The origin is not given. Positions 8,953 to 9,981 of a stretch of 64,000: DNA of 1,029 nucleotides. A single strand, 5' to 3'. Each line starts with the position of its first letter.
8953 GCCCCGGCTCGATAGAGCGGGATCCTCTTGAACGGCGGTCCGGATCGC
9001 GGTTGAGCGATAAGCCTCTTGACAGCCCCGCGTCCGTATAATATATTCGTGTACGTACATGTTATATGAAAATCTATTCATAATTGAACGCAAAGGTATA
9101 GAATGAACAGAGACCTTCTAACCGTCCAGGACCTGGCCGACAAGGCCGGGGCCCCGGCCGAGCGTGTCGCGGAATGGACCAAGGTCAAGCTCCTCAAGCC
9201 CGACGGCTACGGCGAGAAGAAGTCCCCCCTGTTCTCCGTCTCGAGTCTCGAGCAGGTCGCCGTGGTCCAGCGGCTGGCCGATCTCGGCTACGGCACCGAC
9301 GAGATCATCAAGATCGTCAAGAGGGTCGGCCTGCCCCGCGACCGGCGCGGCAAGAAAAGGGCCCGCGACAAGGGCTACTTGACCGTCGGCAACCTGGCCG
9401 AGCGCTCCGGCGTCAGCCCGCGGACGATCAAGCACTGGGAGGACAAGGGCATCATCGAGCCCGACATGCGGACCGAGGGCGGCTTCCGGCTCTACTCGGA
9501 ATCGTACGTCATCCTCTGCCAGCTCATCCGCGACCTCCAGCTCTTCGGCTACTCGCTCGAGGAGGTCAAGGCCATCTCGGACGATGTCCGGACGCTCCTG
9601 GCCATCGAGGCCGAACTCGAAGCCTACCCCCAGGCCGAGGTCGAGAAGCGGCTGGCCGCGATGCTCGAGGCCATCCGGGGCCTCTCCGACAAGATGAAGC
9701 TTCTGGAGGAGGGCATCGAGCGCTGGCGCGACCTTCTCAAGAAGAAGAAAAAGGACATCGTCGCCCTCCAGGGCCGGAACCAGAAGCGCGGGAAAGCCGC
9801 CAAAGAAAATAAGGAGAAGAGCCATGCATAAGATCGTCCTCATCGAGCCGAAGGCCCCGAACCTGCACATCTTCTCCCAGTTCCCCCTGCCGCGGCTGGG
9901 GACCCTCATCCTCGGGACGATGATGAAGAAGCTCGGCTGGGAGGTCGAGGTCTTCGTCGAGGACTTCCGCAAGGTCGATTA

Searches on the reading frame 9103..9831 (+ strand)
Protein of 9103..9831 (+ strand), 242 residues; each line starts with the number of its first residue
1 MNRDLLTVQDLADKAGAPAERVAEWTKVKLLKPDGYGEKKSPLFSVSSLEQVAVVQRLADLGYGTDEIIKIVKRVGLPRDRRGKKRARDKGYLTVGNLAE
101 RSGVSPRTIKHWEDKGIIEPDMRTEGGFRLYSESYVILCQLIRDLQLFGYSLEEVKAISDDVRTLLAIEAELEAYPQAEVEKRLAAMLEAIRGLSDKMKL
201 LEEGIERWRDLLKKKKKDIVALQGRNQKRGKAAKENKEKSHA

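Call 7: search_protein_families(library=pfam, proteins=[window:9103-9831:+], max_evalue=0.01)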
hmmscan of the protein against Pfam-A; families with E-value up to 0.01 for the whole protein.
window:9103-9831:+ (242 aa): 6 families
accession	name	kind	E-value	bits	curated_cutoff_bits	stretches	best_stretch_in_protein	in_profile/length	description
PF13411.12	MerR_1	-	6.5e-20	71.5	21.6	2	94-158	2-65/69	MerR HTH family regulatory protein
PF00376.29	MerR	-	1.9e-13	50.5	28.2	1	94-131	1-38/38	MerR family regulatory protein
PF01381.28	HTH_3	-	2.7e-05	24.6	23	1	85-113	2-30/55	Helix-turn-helix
PF13338.12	AbiEi_4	-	3.5e-05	24.3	25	0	87-119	8-39/49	Transcriptional regulator, AbiEi antitoxin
PF12728.13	HTH_17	-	0.001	19.7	27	0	92-134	1-41/51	Helix-turn-helix domain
PF13560.12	HTH_31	-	0.0031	18.2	27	0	85-114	7-36/64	Helix-turn-helix domain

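Call 8: search_protein_families(library=ncbifam, proteins=[window:9103-9831:+], max_evalue=0.01)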
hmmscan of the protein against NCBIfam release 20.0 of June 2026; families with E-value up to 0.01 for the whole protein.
window:9103-9831:+ (242 aa): 19 families
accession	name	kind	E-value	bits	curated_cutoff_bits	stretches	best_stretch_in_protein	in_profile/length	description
NF007069.0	PRK09514.1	equivalog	1.4e-15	57.5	143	1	94-198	3-100/141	Zn(2+)-responsive transcriptional regulator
TIGR02043.1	ZntR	equivalog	3.1e-15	56.5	167.95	1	93-198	2-100/131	Zn(2+)-responsive transcriptional regulator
TIGR02044.1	CueR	equivalog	1.4e-14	54.3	147.4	1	94-160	2-68/127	Cu(I)-responsive transcriptional regulator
TIGR02051.1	MerR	equivalog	4.5e-14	52.8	150.85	1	94-197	1-105/124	mercury resistance transcriptional regulator MerR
TIGR02047.1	CadR-PbrR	equivalog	3.5e-11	43.2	151.45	1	94-206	2-106/127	Cd(II)/Pb(II)-responsive transcriptional regulator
NF050798.1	TF_FtsR_Actino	equivalog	4.4e-10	40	150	2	81-160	97-171/223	transcriptional regulator FtsR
TIGR01950.1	SoxR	equivalog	9.2e-09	35.2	116.9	1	93-158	2-66/142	redox-sensitive transcriptional activator SoxR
NF007590.0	PRK10227.1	equivalog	2.5e-08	34.1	244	1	95-157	3-65/135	Cu(I)-responsive transcriptional regulator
NF047375.1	HeatShock_HspR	equivalog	3.5e-08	33.3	105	1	94-170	5-81/92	heat shock protein transcriptional repressor HspR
NF010315.0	PRK13752.1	subfamily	2.4e-07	30.9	261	1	92-157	7-72/144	mercury resistance transcriptional regulator MerR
NF053740.1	TransRegTnrAGPos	equivalog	4.9e-06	26.7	140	1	85-136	5-55/108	hypothetical protein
NF047377.1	heat_HspR_dupli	exception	6.4e-06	25.8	300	1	98-190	11-99/214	heat shock protein transcriptional repressor HspR, fused homodimer type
NF041849.1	trans_regNmlR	equivalog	1.1e-05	25.4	175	1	97-202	5-113/117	stress response transcriptional regulator NmlR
NF033787.1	HTH_BldC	subfamily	1.1e-05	25.1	77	1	93-136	3-45/49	BldC family transcriptional regulator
TIGR02054.1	MerD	equivalog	4.6e-05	23.9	103.65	0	94-154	5-65/120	mercuric resistance transcriptional repressor MerD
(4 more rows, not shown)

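Call 12: find_encoding_contigs(protein=window:9103-9831:+, flank=6000, max_places=10)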
Protein window:9103-9831:+ (242 aa): no gene with exactly this product is on record in the collection.

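Call 13: find_homologous_proteins(query=window:9103-9831:+)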
Query window:9103-9831:+ (242 aa): 1494 proteins with E <= 0.001 among 3111 candidates; the best 120 are listed.
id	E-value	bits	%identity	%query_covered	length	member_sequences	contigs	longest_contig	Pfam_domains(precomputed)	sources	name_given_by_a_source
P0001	8.5e-143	492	95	100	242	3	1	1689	PF00376.30,PF13411.13,PF28507.1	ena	-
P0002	5.5e-132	457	87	100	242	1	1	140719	PF00376.30,PF13411.13,PF28507.1,PF13338.13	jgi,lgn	-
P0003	5.2e-125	434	84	100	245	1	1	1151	PF00376.30,PF13411.13,PF28507.1,PF01381.29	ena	-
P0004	7.7e-124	430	83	99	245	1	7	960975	PF00376.30,PF13411.13,PF28507.1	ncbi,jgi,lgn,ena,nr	ncbi:MAG TPA: MerR family transcriptional regulator [Candidatus Aminicenantes bacterium]|nr:MerR fam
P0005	3.2e-122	425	83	100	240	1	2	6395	PF00376.30,PF13411.13,PF28507.1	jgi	jgi:DNA-binding transcriptional MerR regulator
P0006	5.2e-122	424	83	98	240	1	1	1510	PF00376.30,PF13411.13,PF28507.1,PF13338.13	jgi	jgi:DNA-binding transcriptional MerR regulator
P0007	3.7e-121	421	83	98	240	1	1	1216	PF00376.30,PF13411.13,PF28507.1,PF13338.13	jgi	jgi:DNA-binding transcriptional MerR regulator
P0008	3.3e-119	415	81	100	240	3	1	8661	PF00376.30,PF13411.13,PF28507.1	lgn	-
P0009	5.2e-118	411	81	92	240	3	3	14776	PF00376.30,PF13411.13,PF28507.1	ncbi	-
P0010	1.6e-117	409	81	97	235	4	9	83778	PF00376.30,PF13411.13,PF28507.1,PF01381.29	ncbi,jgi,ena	-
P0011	2.7e-117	408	81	97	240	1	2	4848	PF00376.30,PF13411.13,PF28507.1,PF01381.29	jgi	jgi:DNA-binding transcriptional MerR regulator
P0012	3.5e-117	408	82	97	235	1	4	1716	PF00376.30,PF13411.13,PF28507.1,PF01381.29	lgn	-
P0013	3.7e-117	408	80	97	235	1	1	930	PF00376.30,PF13411.13,PF28507.1,PF01381.29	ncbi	-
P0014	5.1e-117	408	81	92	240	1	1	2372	PF00376.30,PF13411.13,PF28507.1,PF13338.13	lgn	-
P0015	5.6e-117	407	80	97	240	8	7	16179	PF00376.30,PF13411.13,PF28507.1,PF01381.29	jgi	jgi:DNA-binding transcriptional MerR regulator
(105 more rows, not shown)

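Call 15: find_related_loci(query=A1, collection=genome_contigs, flank=6000)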
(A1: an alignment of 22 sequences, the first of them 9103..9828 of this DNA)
Query A1 (242 aa) in genome_contigs; peptide patterns used: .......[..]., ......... (x = any residue, [..] = any of these).
342 stretches matched a pattern; 334 encode a relative of the query (tblastn E <= 1e-3); the best 80 are kept; 80 distinct loci.
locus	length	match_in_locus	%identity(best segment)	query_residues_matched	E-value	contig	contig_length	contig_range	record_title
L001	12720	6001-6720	83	1-239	5e-124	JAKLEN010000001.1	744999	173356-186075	MAG: Acidobacteria bacterium isolate RA.bin134 RA.bin134_1, whole genome shotgun sequence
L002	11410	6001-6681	82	1-226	2e-122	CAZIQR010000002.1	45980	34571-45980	MAG TPA_asm: uncultured Eubacteriales bacterium isolate SRP098346_co1_78 genome assembly, contig: NODE_391_length_45980_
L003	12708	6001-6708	78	1-235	6e-120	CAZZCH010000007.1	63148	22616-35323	MAG TPA_asm: uncultured Eubacteriales bacterium isolate SRP178699_co1_153 genome assembly, contig: NODE_369_length_63148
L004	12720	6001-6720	74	1-242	2e-119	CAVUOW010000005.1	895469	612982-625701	MAG: Candidatus Aminicenantes bacterium isolate MFD05942.bin.2.318 genome assembly, contig: contig_30763, whole genome s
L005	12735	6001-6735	78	1-241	1e-118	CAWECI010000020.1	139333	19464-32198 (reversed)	MAG: Candidatus Aminicenantes bacterium isolate MFD04492.bin.2.17 genome assembly, contig: contig_47997, whole genome sh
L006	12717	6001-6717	74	1-238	7e-117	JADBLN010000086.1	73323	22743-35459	MAG: Acidobacteria bacterium isolate Bin2_14.8m NODE_14_length_73323_cov_16.201070, whole genome shotgun sequence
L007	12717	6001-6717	74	1-238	1e-116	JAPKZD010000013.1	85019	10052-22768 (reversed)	MAG: Candidatus Aminicenantes bacterium isolate LacPavin_0419_WC70L_MAG_62_11 LacPavin_0419_WC70L_scaffold_765921, whole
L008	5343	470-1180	73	1-236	4e-116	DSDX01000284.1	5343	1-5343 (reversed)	MAG TPA_asm: Candidatus Aminicenantes bacterium isolate SpSt-1229 Ga0116197_1001128, whole genome shotgun sequence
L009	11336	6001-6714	73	1-237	1e-114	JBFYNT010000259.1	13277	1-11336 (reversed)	MAG: Candidatus Aminicenantes bacterium isolate PPR_0099 PPR_0099.fa_k121_727021, whole genome shotgun sequence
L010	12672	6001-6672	77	1-223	3e-114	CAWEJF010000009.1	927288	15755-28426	MAG: Candidatus Aminicenantes bacterium isolate MFD05942.bin.2.296 genome assembly, contig: contig_6499, whole genome sh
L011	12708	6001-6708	77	1-235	4e-114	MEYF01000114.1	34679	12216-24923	MAG: Candidatus Aminicenantes bacterium RBG_19FT_COMBO_65_30 rbg_19ft_combo_scaffold_689, whole genome shotgun sequence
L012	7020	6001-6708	73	1-235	1e-113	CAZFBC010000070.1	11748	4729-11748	MAG TPA_asm: uncultured Eubacteriales bacterium isolate SRP319275_co4_103 genome assembly, contig: NODE_3380_length_1174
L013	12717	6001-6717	72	1-238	7e-112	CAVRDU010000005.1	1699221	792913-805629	MAG: Candidatus Aminicenantes bacterium isolate MFD09964.bin.2.24 genome assembly, contig: contig_8829, whole genome sho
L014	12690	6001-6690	73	1-229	1e-111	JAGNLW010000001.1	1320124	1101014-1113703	MAG: Candidatus Aminicenantes bacterium isolate Go_SlDig_bin_238 Go_SlDig_2_length_1320124_cov_13.115983, whole genome s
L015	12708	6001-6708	74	1-235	3e-111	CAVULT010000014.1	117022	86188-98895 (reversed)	MAG: Candidatus Aminicenantes bacterium isolate MFD01872.bin.3.371 genome assembly, contig: contig_158545, whole genome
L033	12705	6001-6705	62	1-234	4e-96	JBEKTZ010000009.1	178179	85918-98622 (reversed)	MAG: Candidatus Aminicenantales bacterium isolate SPRUCE 56 SPRUCE_56_9, whole genome shotgun sequence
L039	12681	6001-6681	63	1-226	4e-93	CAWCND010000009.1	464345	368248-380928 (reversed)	MAG: Candidatus Aminicenantes bacterium isolate MFD03726.bin.3.73 genome assembly, contig: contig_11836, whole genome sh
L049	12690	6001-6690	56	1-229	6e-81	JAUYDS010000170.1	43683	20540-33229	MAG: Candidatus Aminicenantes bacterium isolate C20_metabat.bin.45 C20_k141_343470, whole genome shotgun sequence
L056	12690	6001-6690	52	1-229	2e-75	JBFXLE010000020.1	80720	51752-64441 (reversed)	MAG: Calditrichaceae bacterium isolate CA_2019_TPIn_91 NODE_1036_length_80720_cov_22.267033_TPIn, whole genome shotgun s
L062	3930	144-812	52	10-231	5e-73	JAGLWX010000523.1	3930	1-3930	MAG: Candidatus Neomarinimicrobiota bacterium isolate RS_12_34 ZL285.bin.34.fa_523, whole genome shotgun sequence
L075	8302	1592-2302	49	1-237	8e-72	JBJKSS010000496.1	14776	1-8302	MAG: Spirochaetota bacterium isolate Bin_88 S1Ck127_3375834_flag_1_multi_5.0000_len_14776, whole genome shotgun sequence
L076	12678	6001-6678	51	5-229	1e-71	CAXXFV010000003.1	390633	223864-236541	MAG: bacterium isolate e055f79f-11b1-469d-a678-3d38a7c05fec genome assembly, contig: contig_3, whole genome shotgun sequ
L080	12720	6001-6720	51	1-242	1e-70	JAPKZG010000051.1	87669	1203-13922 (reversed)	MAG: Candidatus Aminicenantes bacterium isolate LacPavin_0920_SED3_MAG_59_12 LacPavin_0920_SED3_scaffold_1007538, whole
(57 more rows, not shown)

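Call 21: search_solved_structures(query=window:9103-9828:+, max_evalue=0.01, show_alignments=2)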
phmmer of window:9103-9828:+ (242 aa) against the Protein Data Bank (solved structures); distinct sequences matched with E-value up to 0.01: 30.
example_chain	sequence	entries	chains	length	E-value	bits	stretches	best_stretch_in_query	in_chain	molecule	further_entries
4ua1_A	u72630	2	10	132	2.7e-08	37.1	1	94-158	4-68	Regulatory protein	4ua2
6ldi_G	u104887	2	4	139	3.3e-08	36.8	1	94-158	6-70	HTH-type transcriptional regulator CueR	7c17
4wls_A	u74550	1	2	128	3.6e-08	36.7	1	95-158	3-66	HTH-type transcriptional regulator CueR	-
1q05_A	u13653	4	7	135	4.4e-08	36.4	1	95-158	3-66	Transcriptional regulator cueR | HTH-type transcriptional regulator CueR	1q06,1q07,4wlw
6xh7_G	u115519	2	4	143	5.2e-08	36.2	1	95-158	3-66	HTH-type transcriptional regulator CueR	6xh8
2vz4_A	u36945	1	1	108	5.5e-08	36.1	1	94-190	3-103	HTH-TYPE TRANSCRIPTIONAL ACTIVATOR TIPA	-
1jbg_A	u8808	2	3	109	1.2e-07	35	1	95-163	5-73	transcription activator of multidrug-efflux transporter genes mta | transcription activator MtaN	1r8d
5crl_A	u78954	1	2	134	3.1e-06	30.4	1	92-158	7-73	Mercuric resistance operon regulatory protein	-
3qao_A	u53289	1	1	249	3.4e-06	30.3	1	95-190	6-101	MerR-like transcriptional regulator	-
3gp4_A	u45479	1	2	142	2.9e-05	27.2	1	94-198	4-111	Transcriptional regulator, MerR family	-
3hh0_A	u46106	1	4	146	6.7e-05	26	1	98-168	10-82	Transcriptional regulator, MerR family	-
2zhg_A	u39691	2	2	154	0.00017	24.7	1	84-187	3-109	Redox-sensitive transcriptional activator soxR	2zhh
7ckq_G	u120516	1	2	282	0.00017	24.7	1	88-197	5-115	Multidrug-efflux transporter 1 regulator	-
5gpe_A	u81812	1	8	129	0.00019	24.6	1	94-160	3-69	Transcriptional regulator, MerR-family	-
6jgf_A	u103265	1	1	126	0.00021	24.4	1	94-158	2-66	CadR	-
4r24_B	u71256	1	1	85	0.00029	23.9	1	88-155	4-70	HTH-type transcriptional regulator TnrA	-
4r22_B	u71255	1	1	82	0.00033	23.8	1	88-155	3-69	HTH-type transcriptional regulator TnrA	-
7tea_B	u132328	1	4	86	0.004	20.2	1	94-161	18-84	Glutamine synthetase repressor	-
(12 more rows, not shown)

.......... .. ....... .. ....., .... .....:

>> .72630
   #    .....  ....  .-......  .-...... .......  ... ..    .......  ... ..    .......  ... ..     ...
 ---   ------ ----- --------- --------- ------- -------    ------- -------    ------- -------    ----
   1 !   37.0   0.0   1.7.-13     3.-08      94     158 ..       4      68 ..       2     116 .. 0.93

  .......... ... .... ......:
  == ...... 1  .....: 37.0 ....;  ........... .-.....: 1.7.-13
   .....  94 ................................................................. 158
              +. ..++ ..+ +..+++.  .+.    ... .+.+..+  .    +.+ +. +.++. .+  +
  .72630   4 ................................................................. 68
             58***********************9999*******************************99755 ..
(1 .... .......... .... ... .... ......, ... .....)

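Call 31: predict_structure(alignment_id=A1)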
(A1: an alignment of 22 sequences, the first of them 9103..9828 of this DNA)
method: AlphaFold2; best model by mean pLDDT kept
length: 242 residues; sequences in the alignment: 22
mean_pLDDT: 78.9   pTM: 0.47
mean pLDDT of the five models: 78.9, 75.6, 75.2, 66.2, 60.7
residues with pLDDT >= 90: 22; 70-90: 182; 50-70: 24; < 50: 14
segments of 3 or more residues with pLDDT < 50: 80-90
pLDDT, mean of each block of 10 residues (from residue 1): 74 87 86 82 83 85 82 62 37 84 88 89 74 86 84 87 78 77 77 78 89 92 80 59 47
secondary structure, 60 per line:
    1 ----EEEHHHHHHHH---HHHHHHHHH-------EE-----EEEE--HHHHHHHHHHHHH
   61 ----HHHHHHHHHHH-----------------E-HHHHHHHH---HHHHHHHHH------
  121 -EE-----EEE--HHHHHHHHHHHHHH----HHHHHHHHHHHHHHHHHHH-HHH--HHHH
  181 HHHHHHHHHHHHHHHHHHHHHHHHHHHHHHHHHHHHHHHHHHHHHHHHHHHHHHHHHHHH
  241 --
elements in order: E5-7 H8-15 H19-27 E42-45 H48-60 H65-75 H95-102 H106-114 E129-131 H134-147 H152-170 H177-240

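Call 33: search_protein_families(library=pfam, proteins=[L049:8237-9262:+, L056:8191-9129:+, L033:8231-9262:+, L039:8210-9271:+, L056:9251-9991:+, L080:9187-10104:+, L075:4463-4966:+], max_evalue=0.001)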
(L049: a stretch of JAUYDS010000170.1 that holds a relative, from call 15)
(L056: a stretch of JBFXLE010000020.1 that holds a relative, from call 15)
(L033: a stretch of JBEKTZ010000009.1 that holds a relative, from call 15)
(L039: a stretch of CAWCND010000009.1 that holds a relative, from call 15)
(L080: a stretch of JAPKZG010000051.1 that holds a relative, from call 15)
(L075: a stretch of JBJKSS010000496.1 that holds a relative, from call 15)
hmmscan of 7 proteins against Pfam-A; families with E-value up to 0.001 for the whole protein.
L049:8237-9262:+ (341 aa): 4 families
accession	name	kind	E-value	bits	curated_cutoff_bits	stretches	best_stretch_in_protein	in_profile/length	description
PF13616.12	Rotamase_3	-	2.1e-30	106.1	22.5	1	190-294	12-115/116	PPIC-type PPIASE domain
PF00639.27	Rotamase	-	1.8e-25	90.2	21.7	1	199-292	1-96/97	PPIC-type PPIASE domain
PF13145.12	Rotamase_2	-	2.1e-13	51.6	27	1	180-305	1-120/121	PPIC-type PPIASE domain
PF13624.11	SurA_N_3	-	1.1e-05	25.7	27.2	1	57-169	49-161/162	SurA-like N-terminal domain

L056:8191-9129:+ (312 aa): 1 family
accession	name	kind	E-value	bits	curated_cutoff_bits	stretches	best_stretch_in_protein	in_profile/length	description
PF14534.12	DUF4440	-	3e-10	40.9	25.2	1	64-150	18-106/107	Domain of unknown function (DUF4440)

L033:8231-9262:+ (343 aa): 4 families
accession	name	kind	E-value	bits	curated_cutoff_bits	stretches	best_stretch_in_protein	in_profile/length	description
PF13616.12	Rotamase_3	-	4.1e-33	114.8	22.5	1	192-296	12-115/116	PPIC-type PPIASE domain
PF00639.27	Rotamase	-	1.6e-27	96.8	21.7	1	201-294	1-96/97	PPIC-type PPIASE domain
PF13145.12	Rotamase_2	-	9.8e-13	49.4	27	1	182-307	1-120/121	PPIC-type PPIASE domain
PF13624.11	SurA_N_3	-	0.00051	20.3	27.2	1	63-171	53-161/162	SurA-like N-terminal domain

L039:8210-9271:+ (353 aa): 4 families
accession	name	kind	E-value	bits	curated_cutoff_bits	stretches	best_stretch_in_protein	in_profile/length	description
PF13616.12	Rotamase_3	-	1.2e-34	119.8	22.5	1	203-307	12-115/116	PPIC-type PPIASE domain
PF00639.27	Rotamase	-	4.3e-27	95.4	21.7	1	212-305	1-96/97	PPIC-type PPIASE domain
PF13145.12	Rotamase_2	-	1.6e-14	55.2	27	1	193-318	1-120/121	PPIC-type PPIASE domain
PF13624.11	SurA_N_3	-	8.7e-05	22.8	27.2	1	83-182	58-161/162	SurA-like N-terminal domain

L056:9251-9991:+ (246 aa): 1 family
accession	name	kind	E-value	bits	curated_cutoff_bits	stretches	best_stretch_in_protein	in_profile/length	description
PF00487.30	FA_desaturase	-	2.2e-16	60.8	29.7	1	6-231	10-240/253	Fatty acid desaturase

L080:9187-10104:+ (305 aa): 11 families
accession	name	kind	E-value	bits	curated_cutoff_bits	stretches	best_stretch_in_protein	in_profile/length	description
PF07992.20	Pyr_redox_2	-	2e-31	109.9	26.1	1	7-287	2-287/291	Pyridine nucleotide-disulphide oxidoreductase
PF13738.12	Pyr_redox_3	-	8.8e-12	45.3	30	2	94-274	115-305/305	Pyridine nucleotide-disulphide oxidoreductase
PF00890.30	FAD_binding_2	-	6e-11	42.6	20.4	1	7-45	1-42/414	FAD binding domain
PF01266.30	DAO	-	6.7e-09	36.2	27.9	1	7-40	1-35/353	FAD dependent oxidoreductase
PF01134.28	GIDA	-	4e-08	33.2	22.1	1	7-34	1-28/391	Glucose inhibited division protein A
PF12831.13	FAD_oxidored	-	1.2e-07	31.8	27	1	7-36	1-30/416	FAD dependent oxidoreductase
PF03486.20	HI0933_like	-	3e-06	27.3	50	1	7-41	2-36/244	HI0933-like protein Rossmann domain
PF01946.23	Thi4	-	6.2e-06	26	26.2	1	5-37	17-50/235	Thi4 family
PF00070.33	Pyr_redox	-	6.6e-06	27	22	0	8-36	2-30/82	Pyridine nucleotide-disulphide oxidoreductase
PF13450.12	NAD_binding_8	-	1.2e-05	25.9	21.9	1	10-36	1-27/68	NAD(P)-binding Rossmann-like domain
PF01494.25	FAD_binding_3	-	2.1e-05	24.3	22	1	6-42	2-38/349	FAD binding domain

L075:4463-4966:+ (167 aa): 0 families

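Call 38: fold_search(model_id=the predicted structure, library=pdb)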
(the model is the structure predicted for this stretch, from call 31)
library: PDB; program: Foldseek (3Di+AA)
matches with E <= 10: 650; with E <= 0.001: 36
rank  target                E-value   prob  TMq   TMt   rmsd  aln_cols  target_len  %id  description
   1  4wls_A                8.9e-06  1.00  0.38  0.75   3.0       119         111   21  Crystal structure of the metal-free (repressor) form of E. Coli CUER, a copper efflux regulator, bound to COPA promote (released 2015-09-02)
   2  4wlw_A                2.1e-05  1.00  0.27  0.49   5.6       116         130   22  CRYSTAL STRUCTURE OF THE AG(I) (ACTIVATOR) FORM OF E. COLI CUER, A COPPER EFFLUX REGULATOR, BOUND TO COPA PROMOTER DNA (released 2015-09-02)
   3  1r8d_A                2.6e-05  1.00  0.26  0.57   7.4       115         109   21  Crystal Structure of MtaN Bound to DNA (released 2004-08-17)
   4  1r8d_B                7.7e-05  1.00  0.28  0.62  11.3       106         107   27  Crystal Structure of MtaN Bound to DNA (released 2004-08-17)
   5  1q05_B                9.2e-05  1.00  0.28  0.50   5.4       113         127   23  Crystal structure of the Cu(I) form of E. coli CueR, a copper efflux regulator (released 2003-09-16)
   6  5d8c_B                9.7e-05  1.00  0.29  0.52   6.1       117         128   21  Crystal structure of HiNmlR, a MerR family regulator lacking the sensor domain, bound to promoter DNA (released 2016-06-29)
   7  3d71_A                1.1e-04  1.00  0.28  0.25   9.1       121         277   21  Crystal structure of E253Q BMRR bound to 22 base pair promoter site (released 2008-08-26)
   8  1q05_A                1.3e-04  1.00  0.28  0.54   5.0       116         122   22  Crystal structure of the Cu(I) form of E. coli CueR, a copper efflux regulator (released 2003-09-16)
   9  3hh0_C                1.3e-04  1.00  0.27  0.48   6.1       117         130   16  Crystal structure of a transcriptional regulator, MerR family from Bacillus cereus (released 2009-05-26)
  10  1q06_B                1.3e-04  1.00  0.27  0.50   6.6       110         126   23  Crystal structure of the Ag(I) form of E. coli CueR, a copper efflux regulator (released 2003-09-16)
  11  3d70_A                1.9e-04  1.00  0.29  0.25   9.0       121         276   21  Crystal structure of E253A mutant of BMRR bound to 22-bp oligonucleotide (released 2008-08-26)
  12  5d8c_A                2.0e-04  1.00  0.36  0.63   3.6       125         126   20  Crystal structure of HiNmlR, a MerR family regulator lacking the sensor domain, bound to promoter DNA (released 2016-06-29)
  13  5gpe_D                2.1e-04  1.00  0.28  0.43   5.8       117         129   24  Crystal structure of the transcription regulator PbrR691 from Ralstonia metallidurans CH34 in complex with Lead(II) (released 2016-12-28)
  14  6jgw_B                2.2e-04  1.00  0.34  0.61   4.3       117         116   21  Crystal structure of the transcriptional regulator CadR from P. putida in complex with DNA (released 2019-09-25)
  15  5d90_C                2.5e-04  1.00  0.28  0.50   7.5       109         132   21  Crystal structure of HiNmlR, a MerR family regulator lacking the sensor domain, bound to promoter DNA (released 2016-06-29)
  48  4r24_B                1.4e-03  1.00  0.31  0.80   3.1        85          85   28  Complete dissection of B. subtilis nitrogen homeostatic circuitry (released 2015-03-04)
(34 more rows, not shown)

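Call 59: search_protein_families(library=pfam, proteins=[L076:6683-7966:+, L062:912-1616:+, L062:1988-3073:+, L076:8380-9624:+], max_evalue=0.001)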
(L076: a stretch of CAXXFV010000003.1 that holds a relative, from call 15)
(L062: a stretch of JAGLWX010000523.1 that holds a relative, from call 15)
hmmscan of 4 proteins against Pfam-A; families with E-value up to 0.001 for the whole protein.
L076:6683-7966:+ (427 aa): 1 family
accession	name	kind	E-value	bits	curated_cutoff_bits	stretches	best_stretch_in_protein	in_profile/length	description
PF19519.4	DUF6051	-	7.4e-106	355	27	1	29-426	3-405/406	Family of unknown function (DUF6051)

L062:912-1616:+ (234 aa): 1 family
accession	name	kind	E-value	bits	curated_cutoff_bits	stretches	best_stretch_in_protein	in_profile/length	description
PF03006.26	HlyIII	-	2.7e-53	181.4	26.2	1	22-223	4-224/224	Haemolysin-III related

L062:1988-3073:+ (361 aa): 2 families
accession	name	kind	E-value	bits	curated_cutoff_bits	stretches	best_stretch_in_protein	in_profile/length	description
PF23400.1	CARF_Card1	-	1.9e-08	34.8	24.6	1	33-141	33-146/146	Card1 CARF domain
PF09002.17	Card1_endonuc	-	0.00023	21.2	26.4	1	242-352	7-118/136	Card1-like, endonuclease domain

L076:8380-9624:+ (414 aa): 5 families
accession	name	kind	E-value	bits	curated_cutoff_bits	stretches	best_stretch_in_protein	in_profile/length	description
PF13620.12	CarboxypepD_reg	-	3.9e-15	56.4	32.3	2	131-209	3-76/82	Carboxypeptidase regulatory-like domain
PF08308.17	PEGA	-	4.9e-07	30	20.8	0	179-215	31-68/71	PEGA domain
PF13715.12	CarbopepD_reg_2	-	1.8e-05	25.1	32.2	0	132-217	3-77/88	CarboxypepD_reg-like domain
PF17210.9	SdrD_B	-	3.1e-05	24.6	29.7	0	129-211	12-86/112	SdrD B-like domain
PF17802.7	SpaA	-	0.00032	21.2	23.1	0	136-216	9-89/91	Prealbumin-like fold domain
